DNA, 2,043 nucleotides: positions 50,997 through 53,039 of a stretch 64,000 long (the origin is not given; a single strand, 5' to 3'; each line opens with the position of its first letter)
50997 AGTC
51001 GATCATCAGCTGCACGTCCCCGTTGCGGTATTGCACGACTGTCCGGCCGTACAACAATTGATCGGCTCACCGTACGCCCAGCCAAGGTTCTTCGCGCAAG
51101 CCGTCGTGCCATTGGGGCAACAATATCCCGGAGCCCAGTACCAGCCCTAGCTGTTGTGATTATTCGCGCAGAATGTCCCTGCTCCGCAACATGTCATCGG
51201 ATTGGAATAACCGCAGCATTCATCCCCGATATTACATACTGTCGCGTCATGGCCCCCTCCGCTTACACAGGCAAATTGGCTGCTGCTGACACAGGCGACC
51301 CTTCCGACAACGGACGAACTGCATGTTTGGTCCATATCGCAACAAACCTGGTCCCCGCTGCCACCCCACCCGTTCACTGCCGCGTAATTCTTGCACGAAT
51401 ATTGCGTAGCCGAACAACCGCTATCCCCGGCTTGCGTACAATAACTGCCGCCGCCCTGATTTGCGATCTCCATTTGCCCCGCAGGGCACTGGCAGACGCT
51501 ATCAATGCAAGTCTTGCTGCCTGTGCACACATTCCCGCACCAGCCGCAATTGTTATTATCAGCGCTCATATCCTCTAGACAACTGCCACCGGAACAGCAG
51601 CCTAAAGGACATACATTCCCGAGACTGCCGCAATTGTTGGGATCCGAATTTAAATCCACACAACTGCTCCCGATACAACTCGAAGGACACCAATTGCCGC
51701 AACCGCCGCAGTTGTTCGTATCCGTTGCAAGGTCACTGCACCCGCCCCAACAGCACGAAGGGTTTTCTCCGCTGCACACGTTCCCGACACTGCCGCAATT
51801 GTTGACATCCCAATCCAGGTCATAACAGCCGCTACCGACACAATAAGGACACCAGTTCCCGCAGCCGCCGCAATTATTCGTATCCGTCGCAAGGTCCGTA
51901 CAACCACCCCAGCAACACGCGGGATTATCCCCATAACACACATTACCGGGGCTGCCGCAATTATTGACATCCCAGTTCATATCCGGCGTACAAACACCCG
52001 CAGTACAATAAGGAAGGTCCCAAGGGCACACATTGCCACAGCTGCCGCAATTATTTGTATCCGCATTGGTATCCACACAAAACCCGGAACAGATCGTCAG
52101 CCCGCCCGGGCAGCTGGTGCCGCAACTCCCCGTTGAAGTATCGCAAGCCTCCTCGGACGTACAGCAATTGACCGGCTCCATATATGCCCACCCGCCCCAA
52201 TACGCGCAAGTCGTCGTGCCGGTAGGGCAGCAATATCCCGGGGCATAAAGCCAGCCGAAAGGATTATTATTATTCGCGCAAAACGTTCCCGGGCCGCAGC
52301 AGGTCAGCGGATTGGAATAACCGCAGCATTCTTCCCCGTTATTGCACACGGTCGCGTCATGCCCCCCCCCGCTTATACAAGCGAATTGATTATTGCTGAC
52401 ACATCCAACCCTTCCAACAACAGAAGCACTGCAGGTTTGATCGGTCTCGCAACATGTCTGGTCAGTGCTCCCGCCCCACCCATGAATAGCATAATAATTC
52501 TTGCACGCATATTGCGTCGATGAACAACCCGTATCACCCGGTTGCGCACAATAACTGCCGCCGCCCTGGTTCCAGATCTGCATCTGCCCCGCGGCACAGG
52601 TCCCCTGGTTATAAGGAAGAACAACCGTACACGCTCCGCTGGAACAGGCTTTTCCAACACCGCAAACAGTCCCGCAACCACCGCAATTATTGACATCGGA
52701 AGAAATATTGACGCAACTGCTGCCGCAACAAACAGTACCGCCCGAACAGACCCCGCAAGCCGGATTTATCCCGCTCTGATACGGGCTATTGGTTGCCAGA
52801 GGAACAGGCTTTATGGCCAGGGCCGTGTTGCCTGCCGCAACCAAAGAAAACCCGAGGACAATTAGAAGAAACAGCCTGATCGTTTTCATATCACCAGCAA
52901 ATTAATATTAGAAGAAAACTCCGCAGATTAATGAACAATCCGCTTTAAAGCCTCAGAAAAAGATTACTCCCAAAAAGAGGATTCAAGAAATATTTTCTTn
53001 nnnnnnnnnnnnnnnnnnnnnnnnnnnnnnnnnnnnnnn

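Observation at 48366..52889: Two paralogous giant cysteine-rich proteins built from Stig1-type repeats with shuffled module order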

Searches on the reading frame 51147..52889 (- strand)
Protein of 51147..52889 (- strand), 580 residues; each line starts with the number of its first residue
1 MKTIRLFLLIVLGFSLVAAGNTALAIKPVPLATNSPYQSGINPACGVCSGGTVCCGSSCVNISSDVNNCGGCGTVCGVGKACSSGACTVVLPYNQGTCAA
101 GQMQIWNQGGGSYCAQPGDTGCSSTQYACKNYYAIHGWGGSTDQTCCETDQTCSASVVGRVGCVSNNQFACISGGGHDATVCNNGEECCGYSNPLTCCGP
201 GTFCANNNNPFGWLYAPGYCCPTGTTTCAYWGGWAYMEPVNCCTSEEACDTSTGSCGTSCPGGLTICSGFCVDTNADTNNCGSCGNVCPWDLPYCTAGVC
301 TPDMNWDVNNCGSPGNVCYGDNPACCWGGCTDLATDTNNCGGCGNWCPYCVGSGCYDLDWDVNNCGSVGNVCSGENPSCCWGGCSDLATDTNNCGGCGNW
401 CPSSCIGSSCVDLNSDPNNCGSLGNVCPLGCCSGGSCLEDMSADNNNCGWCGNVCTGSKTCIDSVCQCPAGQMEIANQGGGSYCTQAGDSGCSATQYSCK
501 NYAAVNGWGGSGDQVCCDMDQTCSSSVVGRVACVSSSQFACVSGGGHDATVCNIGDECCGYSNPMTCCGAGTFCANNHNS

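Call 3: search_protein_families(library=pfam, proteins=[window:51147-52889:-], max_evalue=1)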
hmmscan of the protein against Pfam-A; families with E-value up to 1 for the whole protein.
window:51147-52889:- (580 aa): 2 families
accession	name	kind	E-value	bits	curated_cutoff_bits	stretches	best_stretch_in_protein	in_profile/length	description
PF04885.19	Stig1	-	2.8e-17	63.4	24.1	5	349-403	20-73/85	Stigma-specific STIG1-like protein family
PF04509.17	CheC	-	0.26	11.7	22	1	473-486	7-20/38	CheC-like family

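Call 14: search_protein_families(library=ncbifam, proteins=[window:51147-52889:-], max_evalue=0.01)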
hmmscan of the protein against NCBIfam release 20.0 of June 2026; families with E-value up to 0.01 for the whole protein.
window:51147-52889:- (580 aa): 1 family
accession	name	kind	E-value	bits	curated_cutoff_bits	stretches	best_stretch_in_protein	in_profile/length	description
NF041328.1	C_rich_MXAN6577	subfamily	8.1e-15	55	100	3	254-403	15-135/145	MXAN_6577-like cysteine-rich protein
